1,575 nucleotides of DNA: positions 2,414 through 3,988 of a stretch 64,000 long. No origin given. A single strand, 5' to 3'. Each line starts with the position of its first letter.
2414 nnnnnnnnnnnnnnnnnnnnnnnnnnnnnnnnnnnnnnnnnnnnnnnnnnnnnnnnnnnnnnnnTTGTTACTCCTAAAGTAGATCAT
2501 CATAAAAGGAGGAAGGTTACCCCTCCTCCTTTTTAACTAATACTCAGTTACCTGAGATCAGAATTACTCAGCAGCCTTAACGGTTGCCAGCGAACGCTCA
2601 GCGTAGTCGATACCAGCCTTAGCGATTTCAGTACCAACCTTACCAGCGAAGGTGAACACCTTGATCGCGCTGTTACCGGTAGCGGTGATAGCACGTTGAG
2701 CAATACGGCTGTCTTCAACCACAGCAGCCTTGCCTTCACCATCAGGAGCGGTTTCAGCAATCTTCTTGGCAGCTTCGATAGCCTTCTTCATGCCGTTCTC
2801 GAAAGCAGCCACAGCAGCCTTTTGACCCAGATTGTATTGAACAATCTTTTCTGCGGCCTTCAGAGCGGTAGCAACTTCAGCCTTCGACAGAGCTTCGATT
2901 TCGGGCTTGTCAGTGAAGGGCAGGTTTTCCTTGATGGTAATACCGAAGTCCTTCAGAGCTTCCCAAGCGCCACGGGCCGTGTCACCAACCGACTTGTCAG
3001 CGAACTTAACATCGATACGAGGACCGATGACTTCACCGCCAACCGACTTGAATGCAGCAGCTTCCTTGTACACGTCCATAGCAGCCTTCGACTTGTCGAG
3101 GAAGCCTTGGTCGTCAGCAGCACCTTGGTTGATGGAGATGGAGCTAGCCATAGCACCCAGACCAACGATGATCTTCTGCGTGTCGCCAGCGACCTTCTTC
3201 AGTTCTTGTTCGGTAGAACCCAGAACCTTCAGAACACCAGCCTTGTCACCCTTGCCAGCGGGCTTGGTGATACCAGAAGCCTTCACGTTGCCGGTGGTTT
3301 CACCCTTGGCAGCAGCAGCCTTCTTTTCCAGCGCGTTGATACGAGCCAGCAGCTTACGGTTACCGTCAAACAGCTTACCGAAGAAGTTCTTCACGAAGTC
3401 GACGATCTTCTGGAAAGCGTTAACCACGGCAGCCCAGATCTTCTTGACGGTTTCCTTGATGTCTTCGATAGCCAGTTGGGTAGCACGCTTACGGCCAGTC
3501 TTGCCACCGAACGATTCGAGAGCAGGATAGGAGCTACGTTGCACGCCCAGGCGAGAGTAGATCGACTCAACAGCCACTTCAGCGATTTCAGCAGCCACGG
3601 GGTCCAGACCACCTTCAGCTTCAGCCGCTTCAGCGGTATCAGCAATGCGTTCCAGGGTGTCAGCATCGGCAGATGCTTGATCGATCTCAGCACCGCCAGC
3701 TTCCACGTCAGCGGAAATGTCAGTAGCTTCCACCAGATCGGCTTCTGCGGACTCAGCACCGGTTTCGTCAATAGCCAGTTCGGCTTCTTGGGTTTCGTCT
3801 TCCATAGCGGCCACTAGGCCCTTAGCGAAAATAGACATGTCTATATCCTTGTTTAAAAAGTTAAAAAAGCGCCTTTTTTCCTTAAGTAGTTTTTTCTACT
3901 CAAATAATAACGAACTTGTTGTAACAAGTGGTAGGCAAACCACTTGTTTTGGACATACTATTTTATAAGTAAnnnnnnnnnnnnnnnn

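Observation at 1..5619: Tandem array of four paralogous acidic-N-terminus proteins, one of them in a GC-rich island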

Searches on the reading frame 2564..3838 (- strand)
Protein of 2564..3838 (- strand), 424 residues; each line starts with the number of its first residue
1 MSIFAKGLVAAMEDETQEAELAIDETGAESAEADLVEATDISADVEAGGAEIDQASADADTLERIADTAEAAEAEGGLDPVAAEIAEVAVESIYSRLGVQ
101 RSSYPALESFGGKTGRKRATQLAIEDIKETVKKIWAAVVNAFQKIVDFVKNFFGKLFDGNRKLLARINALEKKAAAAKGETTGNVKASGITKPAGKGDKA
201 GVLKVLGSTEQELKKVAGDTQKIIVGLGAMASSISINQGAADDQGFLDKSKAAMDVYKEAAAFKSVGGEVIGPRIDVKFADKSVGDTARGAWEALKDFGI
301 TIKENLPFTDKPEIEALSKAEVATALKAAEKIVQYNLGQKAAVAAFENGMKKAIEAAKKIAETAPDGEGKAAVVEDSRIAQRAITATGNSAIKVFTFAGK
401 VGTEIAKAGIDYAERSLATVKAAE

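Call 6: search_protein_families(library=pfam, proteins=[window:2564-3838:-], max_evalue=0.1)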
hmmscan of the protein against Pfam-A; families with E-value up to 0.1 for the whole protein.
window:2564-3838:- (424 aa): 2 families
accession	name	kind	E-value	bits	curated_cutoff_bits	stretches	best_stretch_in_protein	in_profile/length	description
PF12699.13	phiKZ_IP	-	1.4e-30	107.2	27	1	42-418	3-383/387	phiKZ-like phage internal head proteins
PF16852.10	HHV-1_VABD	-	0.099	13.1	27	0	93-116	8-30/42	Herpes viral adaptor-to-host cellular mRNA binding domain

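Call 7: search_protein_families(library=phrogs, proteins=[window:2564-3838:-], max_evalue=0.01)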
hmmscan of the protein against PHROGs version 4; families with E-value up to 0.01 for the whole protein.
window:2564-3838:- (424 aa): 7 families
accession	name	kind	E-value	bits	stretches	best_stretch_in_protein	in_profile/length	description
phrog_2497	-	head and packaging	1.2e-20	75.1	1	25-419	36-437/455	internal head protein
phrog_6807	-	head and packaging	1.4e-13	51.9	1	14-184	63-235/462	internal head protein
phrog_37766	-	unknown function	1.8e-12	48.2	1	44-182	54-194/441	-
phrog_8282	-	head and packaging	5.8e-11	43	1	21-191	139-306/571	internal head protein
phrog_32849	-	unknown function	2.2e-05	24.6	1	37-180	6-149/436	-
phrog_24630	-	head and packaging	0.0021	18.1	1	31-178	35-175/390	virion structural protein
phrog_5750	-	head and packaging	0.0029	18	1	17-412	30-409/414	internal head protein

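Call 8: search_dna_similar(query=window:2564-3838:-, collection=phages, mode=protein, max_rows=30)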
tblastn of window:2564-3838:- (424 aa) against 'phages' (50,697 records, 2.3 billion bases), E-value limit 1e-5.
Records with a match: 15; places in all: 15; records where one place covers at least 80% of the query: 0.
Best place of each record, by identity: <60% 15.
By first word of the organism name: Ralstonia 8; Burkholderia 3; Vibrio 2; Xanthomonas 1; Pseudomonas 1.
By host as written in the record: Ralstonia pseudosolanacearum 3; Ralstonia solanacearum 3; Burkholderia glumae 2; - 2; Xanthomonas oryzae pv. oryzae 1; Vibrio parahaemolyticus SNUVpS-1 1; Vibrio alginolyticus rm-8403 1; Pseudomonas aeruginosa 1; and 1 more.
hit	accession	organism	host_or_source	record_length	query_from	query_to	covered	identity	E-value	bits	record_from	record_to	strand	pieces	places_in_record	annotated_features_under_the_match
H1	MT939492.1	Xanthomonas phage Xoo-sp14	Xanthomonas oryzae pv. oryzae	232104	1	190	45%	38.2%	4e-16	87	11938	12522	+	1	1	hypothetical protein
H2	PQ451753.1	Vibrio phage pVp-JHP1101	Vibrio parahaemolyticus SNUVpS-1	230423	3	171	40%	35.7%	2e-12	75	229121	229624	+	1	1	putative phiKZ-like internal head protein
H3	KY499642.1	Vibrio phage pVa-21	Vibrio alginolyticus rm-8403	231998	3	171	40%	35.7%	4e-12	74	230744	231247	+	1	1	hypothetical protein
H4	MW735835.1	Pseudomonas phage pPa_SNUABM_DT01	Pseudomonas aeruginosa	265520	2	168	39%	32.8%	6e-6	55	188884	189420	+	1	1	putative internal head protein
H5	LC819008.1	Ralstonia phage FLC4-4C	Ralstonia pseudosolanacearum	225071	39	182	34%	33.1%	1e-9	66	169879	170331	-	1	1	hypothetical protein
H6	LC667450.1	Burkholderia phage FLC8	Burkholderia glumae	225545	39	182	34%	33.1%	1e-9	66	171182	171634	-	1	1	hypothetical protein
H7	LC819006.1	Ralstonia phage FLC4-11C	Ralstonia pseudosolanacearum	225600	39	182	34%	33.1%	1e-9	66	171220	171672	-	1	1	hypothetical protein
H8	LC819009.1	Ralstonia phage FLC4-5C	Ralstonia pseudosolanacearum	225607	39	182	34%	33.1%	1e-9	66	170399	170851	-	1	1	hypothetical protein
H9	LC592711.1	Burkholderia phage FLC6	Burkholderia glumae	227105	39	182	34%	33.1%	1e-9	66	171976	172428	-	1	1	hypothetical protein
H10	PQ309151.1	Ralstonia phage RsoM3USA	Ralstonia solanacearum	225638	39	182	34%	33.1%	2e-9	66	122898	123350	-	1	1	hypothetical protein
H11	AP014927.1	Ralstonia phage RSF1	Ralstonia solanacearum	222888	39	180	33%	32.9%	7e-9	64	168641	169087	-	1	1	hypothetical protein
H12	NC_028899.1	Ralstonia phage RSF1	Ralstonia solanacearum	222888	39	180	33%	32.9%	7e-9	64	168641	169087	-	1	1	internal head protein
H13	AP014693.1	Ralstonia phage RSL2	-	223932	39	180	33%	32.2%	2e-8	63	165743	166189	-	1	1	hypothetical protein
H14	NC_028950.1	Ralstonia phage RSL2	-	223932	39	180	33%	32.2%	2e-8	63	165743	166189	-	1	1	internal head protein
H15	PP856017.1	Burkholderia phage vB_BgluM-SURPRISE13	Burkholderia glumae LMG 2196 (= ATCC ...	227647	39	180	33%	31.8%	2e-8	63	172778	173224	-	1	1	phiKZ-like internal head family protein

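Call 15: find_homologous_proteins(query=window:2564-3838:-, max_evalue=0.001)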
Query window:2564-3838:- (424 aa): 60 proteins with E <= 0.001 among 8000 candidates.
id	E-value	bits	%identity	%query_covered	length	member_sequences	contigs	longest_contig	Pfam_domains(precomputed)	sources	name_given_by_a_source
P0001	4.5e-248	841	98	100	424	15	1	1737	PF12699.14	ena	-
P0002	2.5e-244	828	97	100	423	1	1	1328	PF12699.14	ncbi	-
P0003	2.0e-213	727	85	100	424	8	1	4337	PF12699.14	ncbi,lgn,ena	-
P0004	7.3e-213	725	85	100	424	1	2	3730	PF12699.14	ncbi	-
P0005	2.0e-212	723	85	100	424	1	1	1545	PF12699.14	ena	-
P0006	3.8e-212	722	84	100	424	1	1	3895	PF12699.14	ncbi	-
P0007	2.3e-193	661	77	100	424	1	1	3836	PF12699.14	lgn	-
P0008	1.4e-186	638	75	100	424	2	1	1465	PF12699.14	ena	-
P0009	6.2e-165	567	82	79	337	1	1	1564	PF12699.14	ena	-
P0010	1.9e-140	486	64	98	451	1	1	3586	PF12699.14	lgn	-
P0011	1.5e-139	484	58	98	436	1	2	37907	PF12699.14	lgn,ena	-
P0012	4.5e-139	482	61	98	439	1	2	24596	PF12699.14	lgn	-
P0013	2.2e-138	480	57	98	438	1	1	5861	PF12699.14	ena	-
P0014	3.5e-135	469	60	99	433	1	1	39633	PF12699.14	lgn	-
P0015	7.5e-132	458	58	99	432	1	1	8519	PF12699.14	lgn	-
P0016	1.2e-118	415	57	98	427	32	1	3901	PF12699.14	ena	-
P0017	1.3e-117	411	57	98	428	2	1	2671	PF12699.14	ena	-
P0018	2.7e-117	410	56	98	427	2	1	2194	PF12699.14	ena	-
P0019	4.1e-117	410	56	98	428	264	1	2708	PF12699.14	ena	-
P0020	5.1e-117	409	57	98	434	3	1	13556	PF12699.14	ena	-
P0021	1.2e-115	405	55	99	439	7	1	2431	PF12699.14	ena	-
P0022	2.7e-114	400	56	98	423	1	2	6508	PF12699.14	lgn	-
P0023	9.0e-114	399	55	99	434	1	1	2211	PF12699.14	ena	-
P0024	5.9e-105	370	51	99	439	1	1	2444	PF12699.14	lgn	-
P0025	6.6e-97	343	48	99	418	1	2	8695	PF12699.14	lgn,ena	-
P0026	5.7e-96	340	50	98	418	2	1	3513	PF12699.14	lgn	-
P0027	5.4e-88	314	46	98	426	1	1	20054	PF12699.14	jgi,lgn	jgi:hypothetical protein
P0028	8.4e-66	241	46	75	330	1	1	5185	PF12699.14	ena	-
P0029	3.6e-60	222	37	98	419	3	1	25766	PF12699.14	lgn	-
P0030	8.4e-59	218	39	98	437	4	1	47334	PF12699.14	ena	-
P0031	1.2e-52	198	34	99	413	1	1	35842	PF12699.14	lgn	-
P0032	2.4e-50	190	38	99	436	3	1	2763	PF12699.14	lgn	-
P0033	6.0e-48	182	37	99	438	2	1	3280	PF12699.14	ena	-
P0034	8.7e-48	182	36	99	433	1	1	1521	PF12699.14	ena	-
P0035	1.2e-47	181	40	99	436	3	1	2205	PF12699.14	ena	-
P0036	5.7e-47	179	39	99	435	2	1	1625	PF12699.14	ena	-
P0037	3.1e-46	176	38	100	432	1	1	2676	PF12699.14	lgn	-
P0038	4.2e-46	176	37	99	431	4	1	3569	PF12699.14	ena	-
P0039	4.4e-46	176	36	99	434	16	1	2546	PF12699.14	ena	-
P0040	1.4e-45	174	36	99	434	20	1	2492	PF12699.14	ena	-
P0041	1.8e-45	174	38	99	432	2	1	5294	PF12699.14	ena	-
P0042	2.2e-45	174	36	100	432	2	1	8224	PF12699.14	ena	-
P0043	2.4e-45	174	36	100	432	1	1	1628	PF12699.14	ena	-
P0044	2.5e-45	174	36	99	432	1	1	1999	PF12699.14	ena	-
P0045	2.6e-45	173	36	100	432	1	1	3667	PF12699.14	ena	-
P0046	1.2e-44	171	37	100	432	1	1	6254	PF12699.14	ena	-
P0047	1.3e-44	171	36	100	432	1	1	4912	PF12699.14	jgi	jgi:hypothetical protein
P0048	1.4e-44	171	38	99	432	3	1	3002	PF12699.14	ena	-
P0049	1.6e-44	171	36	99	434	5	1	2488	PF12699.14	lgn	-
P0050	1.9e-44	171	36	100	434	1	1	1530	PF12699.14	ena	-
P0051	2.0e-44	171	37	100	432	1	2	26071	PF12699.14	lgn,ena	-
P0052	5.8e-44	169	37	99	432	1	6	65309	PF12699.14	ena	-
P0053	4.8e-42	163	36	95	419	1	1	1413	PF12699.14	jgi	jgi:hypothetical protein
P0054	1.5e-40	158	33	94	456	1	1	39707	PF12699.14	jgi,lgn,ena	-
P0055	1.7e-36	144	34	98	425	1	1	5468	PF12699.14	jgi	jgi:hypothetical protein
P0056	5.7e-20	90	44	43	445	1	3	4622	PF12699.14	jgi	jgi:hypothetical protein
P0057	1.6e-18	85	30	97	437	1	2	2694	PF12699.14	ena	-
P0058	9.2e-12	63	40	25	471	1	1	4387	PF12699.14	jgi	jgi:hypothetical protein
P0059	4.8e-5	41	26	31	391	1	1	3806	PF12699.14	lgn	-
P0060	5.0e-4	38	27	95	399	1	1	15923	PF12699.14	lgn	-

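Call 16: find_encoding_contigs(protein=P0014, flank=10000, max_places=2)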
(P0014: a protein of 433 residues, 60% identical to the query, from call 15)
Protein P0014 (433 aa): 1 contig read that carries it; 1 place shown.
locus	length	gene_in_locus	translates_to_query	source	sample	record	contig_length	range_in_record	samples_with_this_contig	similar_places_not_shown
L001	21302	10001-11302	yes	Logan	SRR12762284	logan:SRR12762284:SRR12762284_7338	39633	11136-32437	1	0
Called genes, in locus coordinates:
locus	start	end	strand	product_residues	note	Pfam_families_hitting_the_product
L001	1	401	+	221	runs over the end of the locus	-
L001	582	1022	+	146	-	-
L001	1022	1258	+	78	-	-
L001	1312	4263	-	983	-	-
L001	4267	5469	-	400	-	PF23971:Phage_TTP_15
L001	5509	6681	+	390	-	-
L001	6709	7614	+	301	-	-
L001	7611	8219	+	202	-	PF25618:PhiKZ_gp91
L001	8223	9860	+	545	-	PF12699:phiKZ_IP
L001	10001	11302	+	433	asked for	PF12699:phiKZ_IP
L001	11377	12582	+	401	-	-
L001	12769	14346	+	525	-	-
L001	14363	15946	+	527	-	-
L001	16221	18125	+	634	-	PF12699:phiKZ_IP (weak)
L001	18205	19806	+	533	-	-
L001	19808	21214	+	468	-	PF24214:Phage_H_T_join_2, PF24215:H_T_assoc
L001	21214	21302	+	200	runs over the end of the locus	-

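Call 17: find_encoding_contigs(protein=P0011, flank=10000, max_places=2)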
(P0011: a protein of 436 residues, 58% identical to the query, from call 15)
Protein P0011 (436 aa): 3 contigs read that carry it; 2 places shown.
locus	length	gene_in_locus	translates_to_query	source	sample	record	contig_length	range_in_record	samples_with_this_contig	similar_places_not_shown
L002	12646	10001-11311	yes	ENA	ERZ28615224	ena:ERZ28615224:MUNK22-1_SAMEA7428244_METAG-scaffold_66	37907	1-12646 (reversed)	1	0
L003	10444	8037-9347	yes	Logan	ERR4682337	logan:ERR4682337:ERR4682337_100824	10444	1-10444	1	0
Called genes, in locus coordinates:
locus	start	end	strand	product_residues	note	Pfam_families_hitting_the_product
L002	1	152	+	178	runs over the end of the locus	-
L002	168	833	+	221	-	-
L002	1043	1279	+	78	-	-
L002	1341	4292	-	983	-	-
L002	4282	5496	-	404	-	PF23971:Phage_TTP_15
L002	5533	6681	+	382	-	-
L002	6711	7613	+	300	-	-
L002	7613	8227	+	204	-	PF25618:PhiKZ_gp91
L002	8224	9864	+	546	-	-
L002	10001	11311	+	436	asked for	PF12699:phiKZ_IP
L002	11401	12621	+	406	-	-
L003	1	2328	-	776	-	?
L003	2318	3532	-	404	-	PF23971:Phage_TTP_15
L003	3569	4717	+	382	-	-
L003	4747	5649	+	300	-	-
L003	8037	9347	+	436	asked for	PF12699:phiKZ_IP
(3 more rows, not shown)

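Call 18: find_encoding_contigs(protein=P0003, flank=10000, max_places=3)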
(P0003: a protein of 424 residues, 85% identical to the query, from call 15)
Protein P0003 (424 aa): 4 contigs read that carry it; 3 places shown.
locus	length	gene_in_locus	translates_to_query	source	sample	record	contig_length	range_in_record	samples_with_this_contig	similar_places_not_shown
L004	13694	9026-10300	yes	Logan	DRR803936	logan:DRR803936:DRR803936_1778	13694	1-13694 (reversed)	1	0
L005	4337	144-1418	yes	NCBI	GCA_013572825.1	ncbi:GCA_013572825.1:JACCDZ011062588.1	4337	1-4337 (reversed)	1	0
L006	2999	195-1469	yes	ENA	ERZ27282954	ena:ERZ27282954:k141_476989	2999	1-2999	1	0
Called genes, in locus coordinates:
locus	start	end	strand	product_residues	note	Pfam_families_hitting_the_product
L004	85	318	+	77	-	-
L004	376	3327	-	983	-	-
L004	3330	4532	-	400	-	PF23971:Phage_TTP_15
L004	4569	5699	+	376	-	-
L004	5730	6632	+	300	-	-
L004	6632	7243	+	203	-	PF25618:PhiKZ_gp91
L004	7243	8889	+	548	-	PF12699:phiKZ_IP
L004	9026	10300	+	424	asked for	PF12699:phiKZ_IP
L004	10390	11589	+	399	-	-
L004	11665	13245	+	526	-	-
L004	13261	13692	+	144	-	?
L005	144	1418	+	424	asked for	PF12699:phiKZ_IP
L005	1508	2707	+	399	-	-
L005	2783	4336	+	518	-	?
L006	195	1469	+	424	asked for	PF12699:phiKZ_IP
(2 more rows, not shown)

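Call 21: find_encoding_contigs(protein=P0030, flank=10000, max_places=1)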
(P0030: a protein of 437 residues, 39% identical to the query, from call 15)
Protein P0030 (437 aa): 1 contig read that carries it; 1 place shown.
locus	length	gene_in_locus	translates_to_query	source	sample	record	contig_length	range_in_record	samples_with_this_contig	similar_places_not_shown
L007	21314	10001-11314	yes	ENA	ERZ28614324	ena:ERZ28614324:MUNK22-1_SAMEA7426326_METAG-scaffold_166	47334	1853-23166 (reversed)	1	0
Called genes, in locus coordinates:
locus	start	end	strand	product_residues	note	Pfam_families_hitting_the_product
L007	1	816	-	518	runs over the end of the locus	-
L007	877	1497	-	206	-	-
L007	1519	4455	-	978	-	-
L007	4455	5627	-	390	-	PF23971:Phage_TTP_15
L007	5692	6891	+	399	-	-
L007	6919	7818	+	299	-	-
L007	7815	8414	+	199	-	PF25618:PhiKZ_gp91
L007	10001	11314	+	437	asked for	PF12699:phiKZ_IP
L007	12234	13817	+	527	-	PF12699:phiKZ_IP (weak)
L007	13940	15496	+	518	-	-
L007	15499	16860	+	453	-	PF24214:Phage_H_T_join_2, PF24215:H_T_assoc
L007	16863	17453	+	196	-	-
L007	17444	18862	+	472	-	-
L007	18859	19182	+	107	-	-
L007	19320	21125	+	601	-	PF25613:DUF7941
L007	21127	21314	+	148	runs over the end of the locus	PF25613:DUF7941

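Call 22: find_encoding_contigs(protein=P0052, flank=10000, max_places=1)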
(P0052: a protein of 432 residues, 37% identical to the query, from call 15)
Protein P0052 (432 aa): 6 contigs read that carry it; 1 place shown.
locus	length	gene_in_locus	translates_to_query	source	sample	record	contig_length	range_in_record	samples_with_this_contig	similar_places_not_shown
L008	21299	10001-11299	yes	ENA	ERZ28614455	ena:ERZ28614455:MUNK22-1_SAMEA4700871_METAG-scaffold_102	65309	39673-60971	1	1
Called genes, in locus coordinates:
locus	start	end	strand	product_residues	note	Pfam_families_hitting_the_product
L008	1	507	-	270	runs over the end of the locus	-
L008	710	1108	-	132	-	-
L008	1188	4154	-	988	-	-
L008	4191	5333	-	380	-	PF23971:Phage_TTP_15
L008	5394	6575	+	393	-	-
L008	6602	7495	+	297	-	-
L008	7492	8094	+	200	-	PF25618:PhiKZ_gp91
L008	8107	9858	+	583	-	PF12699:phiKZ_IP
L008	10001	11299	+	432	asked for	PF12699:phiKZ_IP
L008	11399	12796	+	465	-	-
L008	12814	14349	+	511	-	PF12699:phiKZ_IP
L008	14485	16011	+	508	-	-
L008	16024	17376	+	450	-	PF24214:Phage_H_T_join_2, PF24215:H_T_assoc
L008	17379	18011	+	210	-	-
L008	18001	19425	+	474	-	-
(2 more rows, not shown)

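Call 23: find_encoding_contigs(protein=P0027, flank=10000, max_places=1)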
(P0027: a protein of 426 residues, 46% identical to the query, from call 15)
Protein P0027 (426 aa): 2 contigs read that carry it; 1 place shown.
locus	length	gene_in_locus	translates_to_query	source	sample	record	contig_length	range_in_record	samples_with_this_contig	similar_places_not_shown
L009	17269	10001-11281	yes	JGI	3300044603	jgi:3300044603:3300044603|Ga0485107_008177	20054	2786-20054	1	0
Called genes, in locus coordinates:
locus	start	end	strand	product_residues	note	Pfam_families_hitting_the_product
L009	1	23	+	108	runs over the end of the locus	-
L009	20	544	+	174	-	-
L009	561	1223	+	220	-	-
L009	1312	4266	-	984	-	-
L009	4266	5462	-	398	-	PF23971:Phage_TTP_15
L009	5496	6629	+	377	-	-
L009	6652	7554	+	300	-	-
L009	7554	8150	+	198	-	PF25618:PhiKZ_gp91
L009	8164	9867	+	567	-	-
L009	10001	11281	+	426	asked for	PF12699:phiKZ_IP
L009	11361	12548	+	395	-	-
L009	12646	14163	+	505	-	-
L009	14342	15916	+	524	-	-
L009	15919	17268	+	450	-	?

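Call 24: find_encoding_contigs(protein=P0031, flank=10000, max_places=1)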
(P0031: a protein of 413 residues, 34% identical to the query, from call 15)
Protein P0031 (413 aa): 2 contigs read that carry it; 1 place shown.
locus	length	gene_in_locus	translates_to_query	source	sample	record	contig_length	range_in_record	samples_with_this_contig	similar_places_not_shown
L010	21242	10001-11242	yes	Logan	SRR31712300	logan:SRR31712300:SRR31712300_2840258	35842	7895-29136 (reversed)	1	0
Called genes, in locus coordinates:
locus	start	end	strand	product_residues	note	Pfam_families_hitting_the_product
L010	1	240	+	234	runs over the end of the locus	-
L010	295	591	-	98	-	-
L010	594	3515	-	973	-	-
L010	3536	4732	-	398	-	PF23971:Phage_TTP_15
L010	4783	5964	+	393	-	-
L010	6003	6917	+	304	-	-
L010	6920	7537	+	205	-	PF25618:PhiKZ_gp91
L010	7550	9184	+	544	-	PF12699:phiKZ_IP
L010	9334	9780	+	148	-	-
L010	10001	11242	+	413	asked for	PF12699:phiKZ_IP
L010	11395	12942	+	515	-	-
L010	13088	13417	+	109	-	-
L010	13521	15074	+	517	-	-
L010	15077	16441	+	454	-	PF24214:Phage_H_T_join_2, PF24215:H_T_assoc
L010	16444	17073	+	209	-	-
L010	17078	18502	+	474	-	-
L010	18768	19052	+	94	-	-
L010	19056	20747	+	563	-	PF25613:DUF7941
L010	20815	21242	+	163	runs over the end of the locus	-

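Call 37: find_homologous_proteins(query=L004:11665-13245:+, max_evalue=0.001)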
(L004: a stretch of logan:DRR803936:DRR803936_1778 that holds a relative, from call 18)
Query L004:11665-13245:+ (526 aa): 12 proteins with E <= 0.001 among 8000 candidates.
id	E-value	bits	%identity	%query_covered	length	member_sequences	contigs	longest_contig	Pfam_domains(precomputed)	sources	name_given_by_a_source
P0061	0.0e+0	1030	91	100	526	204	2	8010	-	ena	-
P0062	0.0e+0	1020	90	100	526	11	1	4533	-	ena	-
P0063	2.0e-293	991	88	100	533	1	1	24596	-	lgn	-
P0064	1.3e-285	965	83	100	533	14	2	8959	-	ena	-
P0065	8.7e-243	824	73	100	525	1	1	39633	-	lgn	-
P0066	1.0e-238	811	70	100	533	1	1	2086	-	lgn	-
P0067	4.8e-235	799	71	100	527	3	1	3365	-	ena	-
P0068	2.7e-209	714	64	100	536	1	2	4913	-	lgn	-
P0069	6.5e-205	699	63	100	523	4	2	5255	-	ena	-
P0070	1.4e-201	688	61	100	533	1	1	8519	-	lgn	-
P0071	4.4e-187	641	56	100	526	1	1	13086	-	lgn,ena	-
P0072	2.9e-162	559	50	99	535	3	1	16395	-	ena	-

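Call 42: search_solved_structures(query=window:2564-3838:-, max_evalue=1)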
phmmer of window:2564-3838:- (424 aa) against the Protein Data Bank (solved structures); distinct sequences matched with E-value up to 1: 1.
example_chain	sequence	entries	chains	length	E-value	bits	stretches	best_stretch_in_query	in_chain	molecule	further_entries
8y6v_K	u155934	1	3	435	0.00014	24.5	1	74-189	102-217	gp93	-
